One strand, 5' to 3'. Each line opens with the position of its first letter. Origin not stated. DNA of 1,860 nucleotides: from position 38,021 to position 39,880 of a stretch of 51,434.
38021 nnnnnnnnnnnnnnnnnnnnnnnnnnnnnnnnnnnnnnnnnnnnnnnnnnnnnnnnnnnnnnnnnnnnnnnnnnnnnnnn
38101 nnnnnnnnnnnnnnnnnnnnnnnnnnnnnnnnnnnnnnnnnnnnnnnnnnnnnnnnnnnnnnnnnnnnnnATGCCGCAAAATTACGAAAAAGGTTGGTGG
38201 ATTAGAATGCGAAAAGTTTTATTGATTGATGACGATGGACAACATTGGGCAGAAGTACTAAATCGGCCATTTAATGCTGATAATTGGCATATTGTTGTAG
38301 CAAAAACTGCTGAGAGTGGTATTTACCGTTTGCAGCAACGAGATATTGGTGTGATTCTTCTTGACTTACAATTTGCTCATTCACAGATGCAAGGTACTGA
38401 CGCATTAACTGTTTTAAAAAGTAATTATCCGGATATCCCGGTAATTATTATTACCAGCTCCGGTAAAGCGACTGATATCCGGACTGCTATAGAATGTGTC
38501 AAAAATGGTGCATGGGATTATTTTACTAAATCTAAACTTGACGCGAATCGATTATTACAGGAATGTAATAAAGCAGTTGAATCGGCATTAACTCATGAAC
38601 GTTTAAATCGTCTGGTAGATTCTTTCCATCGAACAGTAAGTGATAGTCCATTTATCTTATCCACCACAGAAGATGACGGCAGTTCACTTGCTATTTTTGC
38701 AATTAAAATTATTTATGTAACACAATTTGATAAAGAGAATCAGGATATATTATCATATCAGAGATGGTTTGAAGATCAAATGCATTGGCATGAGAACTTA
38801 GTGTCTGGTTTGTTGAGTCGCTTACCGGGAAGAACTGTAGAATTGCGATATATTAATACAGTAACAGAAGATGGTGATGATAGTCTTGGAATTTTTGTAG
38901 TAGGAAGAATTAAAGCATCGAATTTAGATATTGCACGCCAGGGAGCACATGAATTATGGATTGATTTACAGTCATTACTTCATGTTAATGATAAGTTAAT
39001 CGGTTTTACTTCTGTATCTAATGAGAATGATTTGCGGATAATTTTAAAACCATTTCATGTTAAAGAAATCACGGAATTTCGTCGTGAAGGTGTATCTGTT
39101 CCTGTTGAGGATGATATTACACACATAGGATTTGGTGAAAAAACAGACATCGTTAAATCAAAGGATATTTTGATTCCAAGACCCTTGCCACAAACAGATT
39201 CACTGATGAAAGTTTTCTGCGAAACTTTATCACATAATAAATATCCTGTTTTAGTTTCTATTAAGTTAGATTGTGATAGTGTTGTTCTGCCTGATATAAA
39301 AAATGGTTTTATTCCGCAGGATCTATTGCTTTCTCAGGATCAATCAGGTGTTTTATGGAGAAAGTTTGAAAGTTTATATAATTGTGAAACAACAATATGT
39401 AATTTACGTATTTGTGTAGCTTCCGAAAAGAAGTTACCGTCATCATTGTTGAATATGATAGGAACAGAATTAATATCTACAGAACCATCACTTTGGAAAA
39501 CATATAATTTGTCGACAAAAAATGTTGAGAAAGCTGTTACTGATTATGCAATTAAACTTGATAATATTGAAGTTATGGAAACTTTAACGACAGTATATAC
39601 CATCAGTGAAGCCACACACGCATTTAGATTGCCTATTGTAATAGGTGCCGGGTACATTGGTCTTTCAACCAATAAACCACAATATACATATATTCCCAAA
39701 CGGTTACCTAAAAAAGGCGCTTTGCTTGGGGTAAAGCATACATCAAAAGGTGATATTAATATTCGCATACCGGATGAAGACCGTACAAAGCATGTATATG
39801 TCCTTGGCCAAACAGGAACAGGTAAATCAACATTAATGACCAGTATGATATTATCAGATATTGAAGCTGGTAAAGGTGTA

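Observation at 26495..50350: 24-kb single-strand cluster saturated with receiver domains and carrying HEPN, FtsK/HerA-type ATPase, methyltransferase and wHTH outputs: candidate undescribed phosphorelay-gated conflict system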

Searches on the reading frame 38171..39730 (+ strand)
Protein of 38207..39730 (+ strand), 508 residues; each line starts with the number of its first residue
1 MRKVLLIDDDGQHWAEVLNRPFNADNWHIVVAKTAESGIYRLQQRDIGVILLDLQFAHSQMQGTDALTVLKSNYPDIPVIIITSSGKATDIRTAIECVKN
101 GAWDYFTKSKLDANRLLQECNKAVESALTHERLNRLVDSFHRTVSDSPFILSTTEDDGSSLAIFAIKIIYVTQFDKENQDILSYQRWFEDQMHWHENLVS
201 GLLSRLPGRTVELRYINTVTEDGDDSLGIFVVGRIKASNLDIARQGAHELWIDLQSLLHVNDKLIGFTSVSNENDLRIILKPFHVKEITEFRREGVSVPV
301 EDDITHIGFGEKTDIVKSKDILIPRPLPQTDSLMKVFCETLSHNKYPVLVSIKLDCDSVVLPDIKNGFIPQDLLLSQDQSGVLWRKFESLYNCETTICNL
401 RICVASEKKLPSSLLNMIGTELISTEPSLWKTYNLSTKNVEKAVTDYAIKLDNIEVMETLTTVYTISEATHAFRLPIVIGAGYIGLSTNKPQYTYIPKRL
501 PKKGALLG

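Call 34: find_related_loci(query=A2, collection=metagenome_contigs, flank=10000)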
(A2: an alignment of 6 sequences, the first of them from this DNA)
Query A2 (503 aa) in metagenome_contigs; peptide patterns used: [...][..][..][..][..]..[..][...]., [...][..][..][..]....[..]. (x = any residue, [..] = any of these).
363 stretches matched a pattern; 71 encode a relative of the query (tblastn E <= 1e-3); 71 distinct loci.
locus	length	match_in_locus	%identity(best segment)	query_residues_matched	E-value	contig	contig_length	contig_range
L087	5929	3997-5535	27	13-487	2e-61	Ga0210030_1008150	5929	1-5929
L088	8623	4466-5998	27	15-487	7e-61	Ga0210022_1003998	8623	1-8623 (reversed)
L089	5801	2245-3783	28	13-487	8e-61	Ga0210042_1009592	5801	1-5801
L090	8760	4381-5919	28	13-487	2e-60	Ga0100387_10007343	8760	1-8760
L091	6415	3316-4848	28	15-487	3e-60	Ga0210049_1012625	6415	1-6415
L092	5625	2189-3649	28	14-488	5e-59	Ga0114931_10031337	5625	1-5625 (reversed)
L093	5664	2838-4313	25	13-488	4e-34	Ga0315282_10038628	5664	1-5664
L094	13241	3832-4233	31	15-158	2e-12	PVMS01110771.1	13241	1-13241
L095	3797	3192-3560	32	15-147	9e-12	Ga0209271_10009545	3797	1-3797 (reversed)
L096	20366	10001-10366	29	12-139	3e-11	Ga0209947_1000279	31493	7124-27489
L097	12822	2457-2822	29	12-139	3e-11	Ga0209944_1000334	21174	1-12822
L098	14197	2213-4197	36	17-156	5e-11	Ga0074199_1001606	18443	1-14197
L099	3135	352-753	30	15-158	7e-11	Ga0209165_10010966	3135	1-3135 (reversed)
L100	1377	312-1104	31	15-123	7e-10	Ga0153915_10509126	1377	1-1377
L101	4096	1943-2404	26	4-155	3e-9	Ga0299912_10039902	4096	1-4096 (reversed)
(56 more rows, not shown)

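Call 48: search_protein_families(library=pfam, max_evalue=0.1, proteins=[L090:960-2447:+, L090:2460-3290:+])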
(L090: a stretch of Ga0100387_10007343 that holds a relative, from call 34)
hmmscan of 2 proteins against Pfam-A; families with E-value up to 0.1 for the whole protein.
L090:960-2447:+ (495 aa): 1 family
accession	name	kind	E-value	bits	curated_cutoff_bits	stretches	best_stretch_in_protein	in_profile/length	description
PF00072.30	Response_reg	-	0.0015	19.1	30.2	1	22-121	5-93/111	Response regulator receiver domain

L090:2460-3290:+ (276 aa): 0 families

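Call 114: search_dna_similar(query=window:38207-39730:+, collection=plasmids, mode=protein, max_evalue=0.001, max_rows=10)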
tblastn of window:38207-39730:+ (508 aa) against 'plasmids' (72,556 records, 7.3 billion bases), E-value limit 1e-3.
Records with a match: 85; places in all: 86; records where one place covers at least 80% of the query: 0.
Best place of each record, by identity: <60% 85.
By first word of the organism name: Acetobacter 19; Lactococcus 12; Sinorhizobium 9; Rhizobium 5; Candidatus 4; Shinella 4; Paracoccus 4; Acinetobacter 3; Microvirga 2; Trichormus 2; and 19 more.
By predicted mobility (MOB-suite, as given by PLSDB): non-mobilizable 42; mobilizable 24; conjugative 19.
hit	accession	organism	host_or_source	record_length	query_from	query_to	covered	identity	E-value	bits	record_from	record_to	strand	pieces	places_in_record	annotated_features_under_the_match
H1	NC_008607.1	Pelobacter propionicus DSM 2379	-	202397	4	224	44%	26.6%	3e-8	64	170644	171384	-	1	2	response regulator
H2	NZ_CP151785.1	Priestia megaterium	whole organism,soil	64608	1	187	37%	26.2%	2e-4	52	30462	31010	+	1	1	response regulator transcription factor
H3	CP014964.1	Geobacter anodireducens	-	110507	4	139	27%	35.5%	5e-10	70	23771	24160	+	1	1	hypothetical protein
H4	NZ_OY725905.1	Bacteroides finegoldii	-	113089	1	196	39%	24.1%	1e-7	62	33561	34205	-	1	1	sigma-54 dependent transcriptional regulator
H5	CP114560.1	Candidatus Manganitrophus sp.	activated carbon metagenome,metagenomic ...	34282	1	166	33%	27.4%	1e-5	56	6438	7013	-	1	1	sigma-54 dependent transcriptional regulator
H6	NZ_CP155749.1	Sphingomonas parapaucimobilis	Chinese cabbage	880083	5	167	32%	27.6%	6e-5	54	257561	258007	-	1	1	sigma-54 dependent transcriptional regulator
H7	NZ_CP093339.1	Shinella sp. H4-D48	whole organism,grassland soil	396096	4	157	30%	28.7%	2e-4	52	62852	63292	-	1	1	sigma-54 dependent transcriptional regulator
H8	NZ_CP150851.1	Burkholderia pyrrocinia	-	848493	3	132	26%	33.8%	6e-4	50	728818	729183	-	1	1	response regulator transcription factor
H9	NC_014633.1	Ilyobacter polytropus DSM 2926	marine mud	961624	1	144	28%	30.4%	6e-8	63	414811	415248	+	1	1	HD domain-containing phosphohydrolase | response regulator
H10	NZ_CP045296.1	Paenibacillus cellulositrophicus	cell culture,Thai soil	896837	1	133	26%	30.4%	7e-4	50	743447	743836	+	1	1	response regulator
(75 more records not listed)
